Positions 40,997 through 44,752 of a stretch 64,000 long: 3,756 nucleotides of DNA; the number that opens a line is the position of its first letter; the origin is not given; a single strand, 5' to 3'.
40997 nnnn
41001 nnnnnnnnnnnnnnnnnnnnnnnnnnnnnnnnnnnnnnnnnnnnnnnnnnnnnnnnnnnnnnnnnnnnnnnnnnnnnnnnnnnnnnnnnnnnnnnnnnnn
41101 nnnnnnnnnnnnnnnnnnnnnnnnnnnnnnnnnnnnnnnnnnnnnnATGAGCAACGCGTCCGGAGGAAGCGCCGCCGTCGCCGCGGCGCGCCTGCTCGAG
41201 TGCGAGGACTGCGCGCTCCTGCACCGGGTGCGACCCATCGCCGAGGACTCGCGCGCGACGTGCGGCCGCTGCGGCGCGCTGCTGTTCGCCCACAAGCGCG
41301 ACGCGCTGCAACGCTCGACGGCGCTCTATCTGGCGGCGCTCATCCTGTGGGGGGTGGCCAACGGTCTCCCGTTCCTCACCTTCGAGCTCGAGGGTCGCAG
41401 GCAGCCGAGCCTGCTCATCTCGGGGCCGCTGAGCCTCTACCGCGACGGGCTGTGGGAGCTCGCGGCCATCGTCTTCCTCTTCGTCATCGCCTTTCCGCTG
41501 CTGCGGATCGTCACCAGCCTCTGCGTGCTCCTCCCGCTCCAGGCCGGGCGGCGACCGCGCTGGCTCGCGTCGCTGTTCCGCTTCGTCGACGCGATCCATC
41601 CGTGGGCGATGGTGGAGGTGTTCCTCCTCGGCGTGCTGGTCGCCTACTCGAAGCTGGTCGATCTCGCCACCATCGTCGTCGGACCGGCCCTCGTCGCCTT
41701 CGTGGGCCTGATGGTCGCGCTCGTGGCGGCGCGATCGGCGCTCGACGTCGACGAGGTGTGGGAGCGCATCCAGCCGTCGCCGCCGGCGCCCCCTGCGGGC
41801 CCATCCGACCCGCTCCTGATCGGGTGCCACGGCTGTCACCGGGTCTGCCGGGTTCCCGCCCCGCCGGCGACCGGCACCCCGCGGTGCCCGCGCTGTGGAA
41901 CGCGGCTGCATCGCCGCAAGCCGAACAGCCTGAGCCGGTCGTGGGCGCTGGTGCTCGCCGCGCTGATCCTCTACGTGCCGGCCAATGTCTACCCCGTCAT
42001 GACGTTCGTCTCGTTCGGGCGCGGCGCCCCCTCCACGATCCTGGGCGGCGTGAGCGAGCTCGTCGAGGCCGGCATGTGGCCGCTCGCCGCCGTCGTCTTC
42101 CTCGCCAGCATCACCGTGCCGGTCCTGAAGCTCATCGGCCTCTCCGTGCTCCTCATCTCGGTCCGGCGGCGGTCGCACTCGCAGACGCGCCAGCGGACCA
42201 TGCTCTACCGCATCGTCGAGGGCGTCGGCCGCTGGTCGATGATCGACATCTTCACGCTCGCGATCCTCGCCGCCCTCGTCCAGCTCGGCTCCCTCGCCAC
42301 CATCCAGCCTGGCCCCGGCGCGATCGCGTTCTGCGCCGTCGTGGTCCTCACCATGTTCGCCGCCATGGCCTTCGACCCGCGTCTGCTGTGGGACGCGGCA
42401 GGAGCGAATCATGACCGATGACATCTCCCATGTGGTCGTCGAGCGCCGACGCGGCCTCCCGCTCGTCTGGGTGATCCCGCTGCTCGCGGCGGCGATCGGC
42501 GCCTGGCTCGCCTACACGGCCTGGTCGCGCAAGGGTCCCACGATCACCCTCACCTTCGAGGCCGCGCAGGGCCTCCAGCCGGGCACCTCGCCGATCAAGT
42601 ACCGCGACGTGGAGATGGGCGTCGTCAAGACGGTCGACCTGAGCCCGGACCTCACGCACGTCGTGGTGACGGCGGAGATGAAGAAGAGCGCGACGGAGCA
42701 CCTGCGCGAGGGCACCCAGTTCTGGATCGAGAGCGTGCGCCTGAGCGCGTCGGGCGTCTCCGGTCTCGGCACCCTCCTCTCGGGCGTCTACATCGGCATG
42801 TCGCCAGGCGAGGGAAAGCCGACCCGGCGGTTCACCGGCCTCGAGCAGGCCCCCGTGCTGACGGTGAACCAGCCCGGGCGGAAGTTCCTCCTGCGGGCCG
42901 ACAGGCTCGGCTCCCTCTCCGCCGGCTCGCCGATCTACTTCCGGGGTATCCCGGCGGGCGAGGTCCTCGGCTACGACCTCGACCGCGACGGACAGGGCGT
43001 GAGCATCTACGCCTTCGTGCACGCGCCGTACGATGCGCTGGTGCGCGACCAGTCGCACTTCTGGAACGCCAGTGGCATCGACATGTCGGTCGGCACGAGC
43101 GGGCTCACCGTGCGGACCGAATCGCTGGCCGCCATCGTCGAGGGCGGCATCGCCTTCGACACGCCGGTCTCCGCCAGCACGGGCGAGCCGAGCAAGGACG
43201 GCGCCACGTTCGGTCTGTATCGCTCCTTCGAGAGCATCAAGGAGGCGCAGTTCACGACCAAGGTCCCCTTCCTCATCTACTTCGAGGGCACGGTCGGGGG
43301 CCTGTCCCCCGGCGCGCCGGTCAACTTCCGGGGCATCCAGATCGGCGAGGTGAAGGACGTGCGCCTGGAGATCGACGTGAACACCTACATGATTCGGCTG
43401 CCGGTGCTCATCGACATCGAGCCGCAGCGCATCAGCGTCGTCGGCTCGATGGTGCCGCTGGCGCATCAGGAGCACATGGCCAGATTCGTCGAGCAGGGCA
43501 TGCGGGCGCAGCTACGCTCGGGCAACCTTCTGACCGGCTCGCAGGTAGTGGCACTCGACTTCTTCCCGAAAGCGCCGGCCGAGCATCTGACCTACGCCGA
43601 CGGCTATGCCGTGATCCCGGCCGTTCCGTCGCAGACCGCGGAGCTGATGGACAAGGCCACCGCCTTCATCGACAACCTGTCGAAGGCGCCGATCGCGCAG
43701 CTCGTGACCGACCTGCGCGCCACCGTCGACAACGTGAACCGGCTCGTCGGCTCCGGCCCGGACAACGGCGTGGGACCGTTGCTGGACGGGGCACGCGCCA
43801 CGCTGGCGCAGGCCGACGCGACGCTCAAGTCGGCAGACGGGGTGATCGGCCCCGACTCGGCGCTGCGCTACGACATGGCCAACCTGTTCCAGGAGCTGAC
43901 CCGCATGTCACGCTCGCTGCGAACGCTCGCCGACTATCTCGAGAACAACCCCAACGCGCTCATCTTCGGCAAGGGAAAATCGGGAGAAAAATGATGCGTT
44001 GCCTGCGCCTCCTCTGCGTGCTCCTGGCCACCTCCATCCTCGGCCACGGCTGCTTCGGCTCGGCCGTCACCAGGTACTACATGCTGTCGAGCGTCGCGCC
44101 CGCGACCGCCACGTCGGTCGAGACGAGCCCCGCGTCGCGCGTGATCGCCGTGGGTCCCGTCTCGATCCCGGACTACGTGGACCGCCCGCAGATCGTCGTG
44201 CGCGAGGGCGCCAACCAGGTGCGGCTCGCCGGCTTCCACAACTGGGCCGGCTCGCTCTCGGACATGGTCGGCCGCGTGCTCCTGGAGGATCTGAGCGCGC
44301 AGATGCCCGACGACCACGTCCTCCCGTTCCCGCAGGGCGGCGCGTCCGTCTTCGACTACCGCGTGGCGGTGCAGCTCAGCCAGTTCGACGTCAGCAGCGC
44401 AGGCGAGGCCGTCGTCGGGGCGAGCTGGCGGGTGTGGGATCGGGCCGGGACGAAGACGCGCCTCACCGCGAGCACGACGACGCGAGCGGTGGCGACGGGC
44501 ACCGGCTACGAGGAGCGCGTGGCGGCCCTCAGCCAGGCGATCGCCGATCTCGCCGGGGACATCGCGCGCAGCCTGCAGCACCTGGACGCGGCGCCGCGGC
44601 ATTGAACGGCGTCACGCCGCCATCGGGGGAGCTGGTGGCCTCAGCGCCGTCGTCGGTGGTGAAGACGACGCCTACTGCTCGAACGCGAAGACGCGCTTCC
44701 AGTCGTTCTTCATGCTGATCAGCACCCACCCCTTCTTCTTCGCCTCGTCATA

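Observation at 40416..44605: K+-channel-like pore protein translationally coupled to pqiABC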

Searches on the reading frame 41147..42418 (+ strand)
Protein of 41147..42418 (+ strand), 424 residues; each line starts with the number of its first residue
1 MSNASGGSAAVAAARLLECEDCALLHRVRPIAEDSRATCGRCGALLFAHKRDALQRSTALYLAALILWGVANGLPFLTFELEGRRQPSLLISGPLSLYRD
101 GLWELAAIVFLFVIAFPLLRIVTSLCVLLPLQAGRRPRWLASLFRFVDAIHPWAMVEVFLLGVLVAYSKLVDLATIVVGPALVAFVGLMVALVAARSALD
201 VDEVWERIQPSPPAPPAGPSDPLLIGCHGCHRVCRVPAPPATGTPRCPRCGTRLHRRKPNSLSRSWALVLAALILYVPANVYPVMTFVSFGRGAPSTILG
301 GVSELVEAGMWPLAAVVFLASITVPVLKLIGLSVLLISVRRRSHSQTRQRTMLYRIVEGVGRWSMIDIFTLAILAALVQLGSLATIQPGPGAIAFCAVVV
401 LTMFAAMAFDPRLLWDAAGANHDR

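Call 3: search_protein_families(library=pfam, proteins=[window:41147-42418:+], max_evalue=0.01)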
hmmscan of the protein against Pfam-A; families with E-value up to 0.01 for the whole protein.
window:41147-42418:+ (424 aa): 2 families
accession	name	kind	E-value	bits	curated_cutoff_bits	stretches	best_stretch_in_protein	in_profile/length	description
PF04403.18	PqiA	-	4.4e-100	332.5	23.8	2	262-417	1-154/156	Paraquat-inducible protein A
PF19134.6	DUF5817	-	1.4e-05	25.4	31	0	225-262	4-39/57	Domain of unknown function (DUF5817)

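Call 4: search_protein_families(library=ncbifam, proteins=[window:41147-42418:+], max_evalue=0.01)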
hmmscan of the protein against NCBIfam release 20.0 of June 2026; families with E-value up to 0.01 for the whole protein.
window:41147-42418:+ (424 aa): 2 families
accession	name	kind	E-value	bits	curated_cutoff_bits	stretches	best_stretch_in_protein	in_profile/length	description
TIGR00155.1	pqiA_fam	subfamily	8.2e-94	314.9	260.35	1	13-417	10-403/403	PqiA/YebS family transporter subunit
NF011683.0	PRK15103.1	equivalog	2.8e-90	303.4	562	1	13-420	7-411/421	membrane integrity-associated transporter subunit PqiA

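Call 68: search_dna_similar(query=window:41147-42418:+, collection=plasmids, mode=protein, max_evalue=1e-10, max_rows=30, rows=spread)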
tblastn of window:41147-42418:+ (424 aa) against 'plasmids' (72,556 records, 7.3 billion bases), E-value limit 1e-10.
Records with a match: 107; places in all: 129; records where one place covers at least 80% of the query: 94.
Best place of each record, by identity: <60% 107.
By first word of the organism name: Pseudoalteromonas 14; Azospirillum 12; Escherichia 10; Rahnella 10; Caballeronia 8; Burkholderia 7; Klebsiella 7; Cupriavidus 4; Acinetobacter 4; Sagittula 3; and 19 more.
By predicted mobility (MOB-suite, as given by PLSDB): non-mobilizable 86; mobilizable 15; conjugative 6.
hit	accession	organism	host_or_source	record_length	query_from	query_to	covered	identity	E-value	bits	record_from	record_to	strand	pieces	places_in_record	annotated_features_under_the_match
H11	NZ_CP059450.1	Azospirillum brasilense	Prokaryotes,soil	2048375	16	424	96%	50.0%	3e-103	343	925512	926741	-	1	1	none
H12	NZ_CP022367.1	Azospirillum sp. TSH58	single cell,paddy soils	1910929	16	417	95%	50.2%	3e-102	340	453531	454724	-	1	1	record has no annotation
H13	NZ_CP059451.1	Azospirillum brasilense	Prokaryotes,soil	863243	15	421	96%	45.9%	2e-97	326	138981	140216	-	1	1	paraquat-inducible protein A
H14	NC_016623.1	Azospirillum lipoferum 4B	-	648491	16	423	96%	44.1%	6e-75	261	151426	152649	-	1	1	paraquat-inducible protein A | MlaD family protein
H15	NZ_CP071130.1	Caballeronia sp. M1242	Homo sapiens,ETA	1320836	16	418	95%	43.1%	8e-86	293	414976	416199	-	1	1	none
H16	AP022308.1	Burkholderia sp. SFA1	-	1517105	16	416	95%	42.9%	8e-79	273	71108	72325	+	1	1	paraquat-inducible membrane protein A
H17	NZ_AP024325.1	Caballeronia sp. NK8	-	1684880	16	416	95%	41.6%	1e-81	281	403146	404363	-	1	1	none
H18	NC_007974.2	Cupriavidus metallidurans CH34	-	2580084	16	418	95%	40.0%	2e-78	369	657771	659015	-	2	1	none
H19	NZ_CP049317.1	Caballeronia sp. SBC2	whole organism,soil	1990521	15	417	95%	39.7%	9e-82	377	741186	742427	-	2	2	none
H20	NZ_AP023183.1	Paraburkholderia sp. PGU19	Physopelta gutta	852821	15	419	96%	38.7%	1e-56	208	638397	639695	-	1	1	PqiA/YebS family transporter subunit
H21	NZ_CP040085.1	Acinetobacter baumannii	Homosapiens,blood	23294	19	423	92%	38.5%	1e-50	227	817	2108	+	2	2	paraquat-inducible protein A (x2)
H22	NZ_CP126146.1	Sagittula sp. MA-2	Cell culture,Coastal seawater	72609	16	416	91%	38.6%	7e-36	234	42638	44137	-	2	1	paraquat-inducible protein A (x2)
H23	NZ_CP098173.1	Klebsiella pneumoniae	Canis lupus familiaris,Rectal swab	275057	15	424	97%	36.0%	2e-57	211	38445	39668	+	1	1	pqiA: membrane integrity-associated transporter subunit PqiA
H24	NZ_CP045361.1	Roseivivax sp. THAF40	pure culture,Surface of a polyethylene ...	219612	16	417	92%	37.8%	4e-53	235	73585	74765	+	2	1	paraquat-inducible protein A (x2)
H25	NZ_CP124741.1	Escherichia coli O157:H7 str. EDL933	Homo sapiens,feces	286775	19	424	96%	35.9%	5e-56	206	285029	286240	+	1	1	pqiA: membrane integrity-associated transporter subunit PqiA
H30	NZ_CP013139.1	Pseudoalteromonas sp. Bsw20308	seawater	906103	19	417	94%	35.2%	5e-60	218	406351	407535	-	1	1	paraquat-inducible protein A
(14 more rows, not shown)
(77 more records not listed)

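Call 69: get_annotated_region(hit=H13, flank=3500)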
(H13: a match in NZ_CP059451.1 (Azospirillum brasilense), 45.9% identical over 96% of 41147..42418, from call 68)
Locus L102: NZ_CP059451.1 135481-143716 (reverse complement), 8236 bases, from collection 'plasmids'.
description: Azospirillum brasilense strain 2020WEIHUA_K plasmid unnamed2, complete sequence
organism: Azospirillum brasilense (NCBI taxid 192)
taxonomy: Bacteria; Pseudomonadota; Alphaproteobacteria; Rhodospirillales; Azospirillaceae; Azospirillum; Azospirillum brasilense
host: -; source: Prokaryotes,soil; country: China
typing (MOB-suite, as given by PLSDB): mobilizable; relaxase MOBP
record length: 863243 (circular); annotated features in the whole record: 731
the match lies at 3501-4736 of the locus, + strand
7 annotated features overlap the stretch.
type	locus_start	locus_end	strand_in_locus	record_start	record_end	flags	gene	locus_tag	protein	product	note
CDS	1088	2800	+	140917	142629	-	-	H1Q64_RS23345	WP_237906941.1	MlaD family protein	-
CDS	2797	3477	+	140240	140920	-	-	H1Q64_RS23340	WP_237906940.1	PqiC family protein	-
CDS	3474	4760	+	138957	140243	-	-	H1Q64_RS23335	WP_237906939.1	paraquat-inducible protein A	-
CDS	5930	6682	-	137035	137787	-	-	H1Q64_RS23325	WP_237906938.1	SDR family oxidoreductase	-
CDS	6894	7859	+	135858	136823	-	-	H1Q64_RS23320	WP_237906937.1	LysR substrate-binding domain-containing protein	-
CDS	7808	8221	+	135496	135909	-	-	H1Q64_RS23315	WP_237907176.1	cation:proton antiporter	GO:0006812 - monoatomic cation transport [Evidence IEA]; GO:1902600 - proton transmembrane transport [Evidence IEA]; ...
CDS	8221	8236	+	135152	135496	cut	-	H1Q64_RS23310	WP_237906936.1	NAD-binding protein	GO:0006813 - potassium ion transport [Evidence IEA]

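Call 70: get_annotated_region(hit=H16, flank=3500)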
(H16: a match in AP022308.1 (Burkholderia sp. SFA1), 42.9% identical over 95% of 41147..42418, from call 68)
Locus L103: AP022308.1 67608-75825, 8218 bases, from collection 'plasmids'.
description: Burkholderia sp. SFA1 plasmid BSFA1_p1 DNA, complete genome
organism: Burkholderia sp. SFA1 (NCBI taxid 341178)
taxonomy: Bacteria; Pseudomonadota; Betaproteobacteria; Burkholderiales; Burkholderiaceae; Burkholderia; Burkholderia sp. SFA1
host: -; source: -; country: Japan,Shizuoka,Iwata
typing (MOB-suite, as given by PLSDB): non-mobilizable
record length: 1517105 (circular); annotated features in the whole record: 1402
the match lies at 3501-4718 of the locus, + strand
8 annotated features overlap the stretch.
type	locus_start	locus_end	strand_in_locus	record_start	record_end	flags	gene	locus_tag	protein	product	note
CDS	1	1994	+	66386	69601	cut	-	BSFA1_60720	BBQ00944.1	multidrug efflux RND transporter permease subunit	-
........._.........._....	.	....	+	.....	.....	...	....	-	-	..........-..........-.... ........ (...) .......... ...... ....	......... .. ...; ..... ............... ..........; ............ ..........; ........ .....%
CDS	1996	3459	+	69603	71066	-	-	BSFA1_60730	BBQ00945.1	adeC/adeK/oprM family multidrug efflux complex outer membrane factor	-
CDS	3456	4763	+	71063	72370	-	-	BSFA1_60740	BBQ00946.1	paraquat-inducible membrane protein A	-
CDS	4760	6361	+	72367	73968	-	lpw206-207_2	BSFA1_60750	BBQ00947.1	paraquat-inducible protein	-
CDS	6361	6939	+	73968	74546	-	-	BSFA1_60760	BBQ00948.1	hypothetical protein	-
CDS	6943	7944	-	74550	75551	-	-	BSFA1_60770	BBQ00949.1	hypothetical protein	-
CDS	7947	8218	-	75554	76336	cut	fabI_2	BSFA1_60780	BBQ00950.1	enoyl-[acyl-carrier-protein] reductase [NADH]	-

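Call 71: get_annotated_region(hit=H22, flank=3500)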
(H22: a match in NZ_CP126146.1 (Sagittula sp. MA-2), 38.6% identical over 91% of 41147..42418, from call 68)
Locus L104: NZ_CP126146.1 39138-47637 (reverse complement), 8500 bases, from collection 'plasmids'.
description: Sagittula sp. MA-2 plasmid p1, complete sequence
organism: Sagittula sp. MA-2 (NCBI taxid 3048007)
taxonomy: Bacteria; Pseudomonadota; Alphaproteobacteria; Rhodobacterales; Roseobacteraceae; Sagittula; Sagittula sp. MA-2
host: -; source: Cell culture,Coastal seawater; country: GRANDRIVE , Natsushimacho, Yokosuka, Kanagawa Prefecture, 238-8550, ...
typing (MOB-suite, as given by PLSDB): non-mobilizable
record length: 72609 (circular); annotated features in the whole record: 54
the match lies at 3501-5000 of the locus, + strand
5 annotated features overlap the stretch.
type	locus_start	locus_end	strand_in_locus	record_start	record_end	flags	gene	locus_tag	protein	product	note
CDS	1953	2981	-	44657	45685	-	-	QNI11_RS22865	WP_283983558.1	replication initiator protein A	-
CDS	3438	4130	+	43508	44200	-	-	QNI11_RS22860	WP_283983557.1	paraquat-inducible protein A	-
CDS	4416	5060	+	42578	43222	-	-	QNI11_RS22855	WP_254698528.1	paraquat-inducible protein A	-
CDS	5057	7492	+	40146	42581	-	-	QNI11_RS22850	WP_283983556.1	MlaD family protein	-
CDS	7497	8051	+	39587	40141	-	-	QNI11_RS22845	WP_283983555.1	ABC-type transport auxiliary lipoprotein family protein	-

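Call 72: get_annotated_region(hit=H30, flank=3500)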
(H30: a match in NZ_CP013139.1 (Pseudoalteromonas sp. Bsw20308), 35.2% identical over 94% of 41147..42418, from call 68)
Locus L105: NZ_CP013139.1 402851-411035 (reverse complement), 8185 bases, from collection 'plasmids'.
description: Pseudoalteromonas sp. Bsw20308 plasmid pPBSW1, complete sequence
organism: Pseudoalteromonas sp. Bsw20308 (NCBI taxid 283699)
taxonomy: Bacteria; Pseudomonadota; Gammaproteobacteria; Alteromonadales; Pseudoalteromonadaceae; Pseudoalteromonas; Pseudoalteromonas sp. Bsw20308
host: -; source: seawater; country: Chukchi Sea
typing (MOB-suite, as given by PLSDB): non-mobilizable
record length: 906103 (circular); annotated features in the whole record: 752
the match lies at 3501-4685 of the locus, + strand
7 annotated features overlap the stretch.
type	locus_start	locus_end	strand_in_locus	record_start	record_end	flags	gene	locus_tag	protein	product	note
CDS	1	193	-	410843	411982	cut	dnaJ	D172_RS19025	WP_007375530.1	molecular chaperone DnaJ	GO:0006457 - protein folding [Evidence IEA]; GO:0009408 - response to heat [Evidence IEA]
CDS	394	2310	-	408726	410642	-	dnaK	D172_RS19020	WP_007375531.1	molecular chaperone DnaK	GO:0006457 - protein folding [Evidence IEA]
CDS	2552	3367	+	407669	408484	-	-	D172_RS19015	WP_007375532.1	thioesterase family protein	-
CDS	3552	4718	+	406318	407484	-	-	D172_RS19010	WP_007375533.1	paraquat-inducible protein A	-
CDS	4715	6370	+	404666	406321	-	pqiB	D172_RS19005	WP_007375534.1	intermembrane transport protein PqiB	-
CDS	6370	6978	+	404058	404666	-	-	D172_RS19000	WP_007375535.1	PqiC family protein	-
CDS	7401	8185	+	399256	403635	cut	-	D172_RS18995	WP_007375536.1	di-heme oxidoredictase family protein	-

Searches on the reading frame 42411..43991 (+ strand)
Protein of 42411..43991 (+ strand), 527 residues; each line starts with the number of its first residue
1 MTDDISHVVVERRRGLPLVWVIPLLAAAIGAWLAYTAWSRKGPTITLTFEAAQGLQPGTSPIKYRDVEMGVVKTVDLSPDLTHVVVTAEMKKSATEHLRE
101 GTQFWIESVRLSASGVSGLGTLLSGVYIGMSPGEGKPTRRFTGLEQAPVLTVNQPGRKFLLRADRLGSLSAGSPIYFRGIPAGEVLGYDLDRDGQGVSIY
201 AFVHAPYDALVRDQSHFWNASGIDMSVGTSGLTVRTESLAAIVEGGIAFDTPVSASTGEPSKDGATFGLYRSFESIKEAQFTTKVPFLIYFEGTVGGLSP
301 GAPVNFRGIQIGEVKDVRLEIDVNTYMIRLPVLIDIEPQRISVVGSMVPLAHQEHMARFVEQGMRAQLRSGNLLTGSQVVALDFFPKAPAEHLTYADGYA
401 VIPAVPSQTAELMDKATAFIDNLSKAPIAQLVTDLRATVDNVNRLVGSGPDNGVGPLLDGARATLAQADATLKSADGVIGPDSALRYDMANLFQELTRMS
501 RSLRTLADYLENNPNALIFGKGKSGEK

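Call 3: search_protein_families(library=pfam, proteins=[window:42411-43991:+], max_evalue=0.01)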
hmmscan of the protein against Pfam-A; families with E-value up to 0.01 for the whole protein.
window:42411-43991:+ (527 aa): 1 family
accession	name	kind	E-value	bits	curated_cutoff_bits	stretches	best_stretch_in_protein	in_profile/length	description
PF02470.25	MlaD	-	2.4e-43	146.7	25.1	3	42-133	2-81/81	MlaD protein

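Call 4: search_protein_families(library=ncbifam, proteins=[window:42411-43991:+], max_evalue=0.01)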
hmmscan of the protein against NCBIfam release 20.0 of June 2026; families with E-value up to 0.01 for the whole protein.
window:42411-43991:+ (527 aa): 3 families
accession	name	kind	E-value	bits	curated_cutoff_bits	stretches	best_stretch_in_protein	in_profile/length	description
NF008070.2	PRK10807.1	equivalog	1.4e-126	423.3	525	1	11-523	4-532/542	intermembrane transport protein PqiB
TIGR04430.1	OM_asym_MlaD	equivalog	7.2e-11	42.1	135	1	294-329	47-80/146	outer membrane lipid asymmetry maintenance protein MlaD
TIGR00996.1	Mtu_fam_mce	paralog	7.4e-11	41.8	140.5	1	18-93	4-80/291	MCE family protein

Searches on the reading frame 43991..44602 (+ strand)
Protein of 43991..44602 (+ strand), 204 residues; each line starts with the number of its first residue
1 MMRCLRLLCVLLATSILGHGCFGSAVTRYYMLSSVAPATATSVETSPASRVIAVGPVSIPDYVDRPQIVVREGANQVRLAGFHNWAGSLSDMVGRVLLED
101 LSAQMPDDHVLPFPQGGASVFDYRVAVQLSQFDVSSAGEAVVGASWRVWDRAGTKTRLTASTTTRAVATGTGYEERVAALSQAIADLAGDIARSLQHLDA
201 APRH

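Call 3: search_protein_families(library=pfam, proteins=[window:43991-44602:+], max_evalue=0.01)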
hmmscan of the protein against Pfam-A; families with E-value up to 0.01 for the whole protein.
window:43991-44602:+ (204 aa): 1 family
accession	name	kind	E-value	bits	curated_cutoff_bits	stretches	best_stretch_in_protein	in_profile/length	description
PF03886.18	ABC_trans_aux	-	4e-44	150.5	26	1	30-192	1-161/161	ABC-type transport auxiliary lipoprotein component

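Call 4: search_protein_families(library=ncbifam, proteins=[window:43991-44602:+], max_evalue=0.01)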
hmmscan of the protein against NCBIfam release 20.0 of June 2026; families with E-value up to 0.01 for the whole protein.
window:43991-44602:+ (204 aa): 1 family
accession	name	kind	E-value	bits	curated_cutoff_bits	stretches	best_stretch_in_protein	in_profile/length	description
NF033620.0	pqiC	exception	3e-13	49.5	200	1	18-195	11-183/184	membrane integrity-associated transporter subunit PqiC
